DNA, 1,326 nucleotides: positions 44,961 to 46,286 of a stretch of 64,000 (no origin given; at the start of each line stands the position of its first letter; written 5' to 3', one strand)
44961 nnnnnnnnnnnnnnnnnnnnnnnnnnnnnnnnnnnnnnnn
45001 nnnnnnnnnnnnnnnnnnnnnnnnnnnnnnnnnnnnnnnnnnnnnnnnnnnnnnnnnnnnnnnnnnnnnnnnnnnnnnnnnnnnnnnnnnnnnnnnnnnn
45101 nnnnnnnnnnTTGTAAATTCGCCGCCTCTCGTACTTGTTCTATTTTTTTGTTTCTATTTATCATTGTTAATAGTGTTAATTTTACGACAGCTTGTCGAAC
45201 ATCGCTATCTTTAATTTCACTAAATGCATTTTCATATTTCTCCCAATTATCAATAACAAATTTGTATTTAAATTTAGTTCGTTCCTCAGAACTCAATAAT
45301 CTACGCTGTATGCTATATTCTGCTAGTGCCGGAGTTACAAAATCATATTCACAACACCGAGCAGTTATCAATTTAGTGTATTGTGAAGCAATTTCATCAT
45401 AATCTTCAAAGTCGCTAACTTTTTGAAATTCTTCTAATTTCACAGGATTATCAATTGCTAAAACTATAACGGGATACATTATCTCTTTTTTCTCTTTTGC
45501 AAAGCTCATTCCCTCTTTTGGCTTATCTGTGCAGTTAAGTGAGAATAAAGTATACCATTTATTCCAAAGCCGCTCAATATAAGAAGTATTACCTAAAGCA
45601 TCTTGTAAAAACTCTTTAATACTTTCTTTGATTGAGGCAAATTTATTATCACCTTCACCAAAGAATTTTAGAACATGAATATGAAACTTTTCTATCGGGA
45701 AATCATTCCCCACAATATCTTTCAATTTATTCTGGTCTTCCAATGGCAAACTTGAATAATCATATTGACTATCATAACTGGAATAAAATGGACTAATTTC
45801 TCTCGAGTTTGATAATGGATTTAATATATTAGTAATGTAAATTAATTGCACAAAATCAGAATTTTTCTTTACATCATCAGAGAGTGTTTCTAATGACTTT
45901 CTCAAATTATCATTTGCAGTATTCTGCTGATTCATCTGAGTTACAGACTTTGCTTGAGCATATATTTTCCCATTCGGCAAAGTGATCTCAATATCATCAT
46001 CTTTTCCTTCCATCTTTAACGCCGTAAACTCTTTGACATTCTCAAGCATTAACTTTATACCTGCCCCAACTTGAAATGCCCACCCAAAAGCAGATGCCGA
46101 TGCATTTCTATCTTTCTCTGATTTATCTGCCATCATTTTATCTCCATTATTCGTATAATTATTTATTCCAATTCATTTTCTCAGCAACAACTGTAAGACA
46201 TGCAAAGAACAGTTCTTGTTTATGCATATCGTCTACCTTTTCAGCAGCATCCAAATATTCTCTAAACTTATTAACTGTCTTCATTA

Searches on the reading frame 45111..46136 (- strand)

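Call 54: search_protein_families(library=pfam, proteins=[window:45111-46136:-], max_evalue=0.001)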
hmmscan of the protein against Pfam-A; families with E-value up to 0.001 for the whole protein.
window:45111-46136:- (342 aa): 0 families

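Call 55: search_protein_families(library=padloc, proteins=[window:45111-46136:-], max_evalue=0.001)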
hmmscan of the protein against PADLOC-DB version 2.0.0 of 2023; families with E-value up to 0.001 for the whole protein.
window:45111-46136:- (342 aa): 4 families
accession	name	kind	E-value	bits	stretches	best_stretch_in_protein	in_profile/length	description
PDLC04661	PDC-M46A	-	5.5e-73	244.2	1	7-340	2-334/335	-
PDLC04662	PDC-M46A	-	1.7e-47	160.5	1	6-340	9-348/349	-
PDLC04660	PDC-M46A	-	4.3e-37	126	1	1-341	1-349/349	-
PDLC04659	PDC-M46A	-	7.3e-27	92.4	1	10-335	4-324/330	-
